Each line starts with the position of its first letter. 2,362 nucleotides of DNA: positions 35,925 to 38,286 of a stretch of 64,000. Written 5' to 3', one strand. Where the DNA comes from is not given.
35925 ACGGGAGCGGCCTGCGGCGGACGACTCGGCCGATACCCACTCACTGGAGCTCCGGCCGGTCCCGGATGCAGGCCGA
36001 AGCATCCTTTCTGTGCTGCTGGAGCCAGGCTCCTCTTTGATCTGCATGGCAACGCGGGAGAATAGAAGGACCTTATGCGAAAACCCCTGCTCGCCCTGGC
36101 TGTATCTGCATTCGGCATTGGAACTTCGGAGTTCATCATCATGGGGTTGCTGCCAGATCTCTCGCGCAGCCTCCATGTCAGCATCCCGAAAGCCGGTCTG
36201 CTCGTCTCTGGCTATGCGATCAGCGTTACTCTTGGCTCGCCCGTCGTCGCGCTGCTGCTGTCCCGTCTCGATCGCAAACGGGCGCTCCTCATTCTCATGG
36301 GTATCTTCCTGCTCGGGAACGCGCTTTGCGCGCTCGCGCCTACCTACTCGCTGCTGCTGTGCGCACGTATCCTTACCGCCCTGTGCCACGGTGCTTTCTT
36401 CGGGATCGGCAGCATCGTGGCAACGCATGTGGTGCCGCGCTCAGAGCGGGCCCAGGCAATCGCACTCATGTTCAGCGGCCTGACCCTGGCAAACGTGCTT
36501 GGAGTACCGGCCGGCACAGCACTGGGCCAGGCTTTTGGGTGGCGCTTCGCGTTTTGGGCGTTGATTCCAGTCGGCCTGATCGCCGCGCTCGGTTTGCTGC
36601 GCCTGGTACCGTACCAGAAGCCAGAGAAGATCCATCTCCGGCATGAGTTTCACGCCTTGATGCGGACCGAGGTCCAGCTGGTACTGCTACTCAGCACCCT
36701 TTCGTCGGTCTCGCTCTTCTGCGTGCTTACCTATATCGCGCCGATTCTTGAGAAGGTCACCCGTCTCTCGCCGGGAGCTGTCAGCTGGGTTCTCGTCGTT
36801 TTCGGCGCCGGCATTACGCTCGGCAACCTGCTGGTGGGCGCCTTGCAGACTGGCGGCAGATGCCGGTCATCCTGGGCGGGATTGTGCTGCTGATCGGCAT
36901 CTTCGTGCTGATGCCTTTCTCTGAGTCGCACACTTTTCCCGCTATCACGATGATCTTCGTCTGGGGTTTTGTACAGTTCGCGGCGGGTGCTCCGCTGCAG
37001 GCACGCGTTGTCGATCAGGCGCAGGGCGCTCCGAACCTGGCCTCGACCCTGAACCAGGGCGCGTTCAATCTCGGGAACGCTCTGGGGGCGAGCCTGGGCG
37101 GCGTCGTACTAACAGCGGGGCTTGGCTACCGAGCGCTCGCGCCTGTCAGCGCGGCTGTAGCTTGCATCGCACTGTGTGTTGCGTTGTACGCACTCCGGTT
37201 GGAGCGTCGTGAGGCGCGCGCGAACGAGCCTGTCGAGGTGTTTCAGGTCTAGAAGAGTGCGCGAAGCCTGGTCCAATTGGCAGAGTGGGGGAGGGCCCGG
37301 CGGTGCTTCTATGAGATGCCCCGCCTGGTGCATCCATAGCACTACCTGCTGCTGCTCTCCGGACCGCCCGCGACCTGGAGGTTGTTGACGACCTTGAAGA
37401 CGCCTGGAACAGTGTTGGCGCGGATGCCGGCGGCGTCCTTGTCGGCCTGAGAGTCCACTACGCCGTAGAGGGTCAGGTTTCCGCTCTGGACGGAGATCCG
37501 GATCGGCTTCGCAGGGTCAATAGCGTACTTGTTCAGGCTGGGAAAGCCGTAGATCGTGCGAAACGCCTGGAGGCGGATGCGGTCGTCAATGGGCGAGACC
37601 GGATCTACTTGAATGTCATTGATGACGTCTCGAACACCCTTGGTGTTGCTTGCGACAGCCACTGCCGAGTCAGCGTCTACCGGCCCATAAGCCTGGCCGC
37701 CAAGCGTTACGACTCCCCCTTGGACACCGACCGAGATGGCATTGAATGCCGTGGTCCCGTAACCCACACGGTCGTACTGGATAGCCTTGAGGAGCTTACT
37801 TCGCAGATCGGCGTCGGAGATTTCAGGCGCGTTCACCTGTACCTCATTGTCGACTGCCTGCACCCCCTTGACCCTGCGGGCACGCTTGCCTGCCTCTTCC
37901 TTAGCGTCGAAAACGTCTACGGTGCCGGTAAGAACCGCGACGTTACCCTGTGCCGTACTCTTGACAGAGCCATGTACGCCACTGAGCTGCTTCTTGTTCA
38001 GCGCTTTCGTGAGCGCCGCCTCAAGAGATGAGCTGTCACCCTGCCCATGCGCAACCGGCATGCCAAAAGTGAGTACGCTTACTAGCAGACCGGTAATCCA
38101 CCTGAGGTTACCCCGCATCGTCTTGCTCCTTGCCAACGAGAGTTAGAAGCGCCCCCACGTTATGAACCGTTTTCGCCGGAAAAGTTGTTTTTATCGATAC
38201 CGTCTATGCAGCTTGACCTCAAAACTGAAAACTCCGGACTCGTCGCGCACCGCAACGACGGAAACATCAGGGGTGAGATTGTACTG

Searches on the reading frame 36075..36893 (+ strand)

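Call 42: search_protein_families(library=pfam, proteins=[window:36075-36893:+], max_evalue=0.00001)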
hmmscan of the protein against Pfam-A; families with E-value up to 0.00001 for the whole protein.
window:36075-36893:+ (272 aa): 2 families
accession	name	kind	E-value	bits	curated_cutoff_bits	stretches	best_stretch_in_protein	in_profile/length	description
PF07690.21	MFS_1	-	2.5e-38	132.3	33.4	1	8-261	1-267/347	Major Facilitator Superfamily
PF00083.30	Sugar_tr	-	2e-08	34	22.3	1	39-175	47-189/452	Sugar (and other) transporter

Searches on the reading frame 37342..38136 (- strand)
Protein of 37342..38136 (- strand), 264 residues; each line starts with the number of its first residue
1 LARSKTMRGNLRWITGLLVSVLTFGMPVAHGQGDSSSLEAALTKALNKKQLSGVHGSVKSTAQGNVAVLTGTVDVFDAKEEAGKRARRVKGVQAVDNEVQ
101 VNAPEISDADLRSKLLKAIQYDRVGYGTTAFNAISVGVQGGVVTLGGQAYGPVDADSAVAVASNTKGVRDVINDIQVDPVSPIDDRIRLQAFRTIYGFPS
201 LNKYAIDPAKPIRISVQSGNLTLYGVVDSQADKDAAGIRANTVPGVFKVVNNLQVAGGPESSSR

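Call 42: search_protein_families(library=pfam, proteins=[window:37342-38136:-], max_evalue=0.00001)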
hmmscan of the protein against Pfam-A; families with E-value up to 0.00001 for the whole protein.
window:37342-38136:- (264 aa): 1 family
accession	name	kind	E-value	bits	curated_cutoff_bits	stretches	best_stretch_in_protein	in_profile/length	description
PF04972.22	BON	-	4.9e-34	116.9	27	3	107-179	1-69/69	BON domain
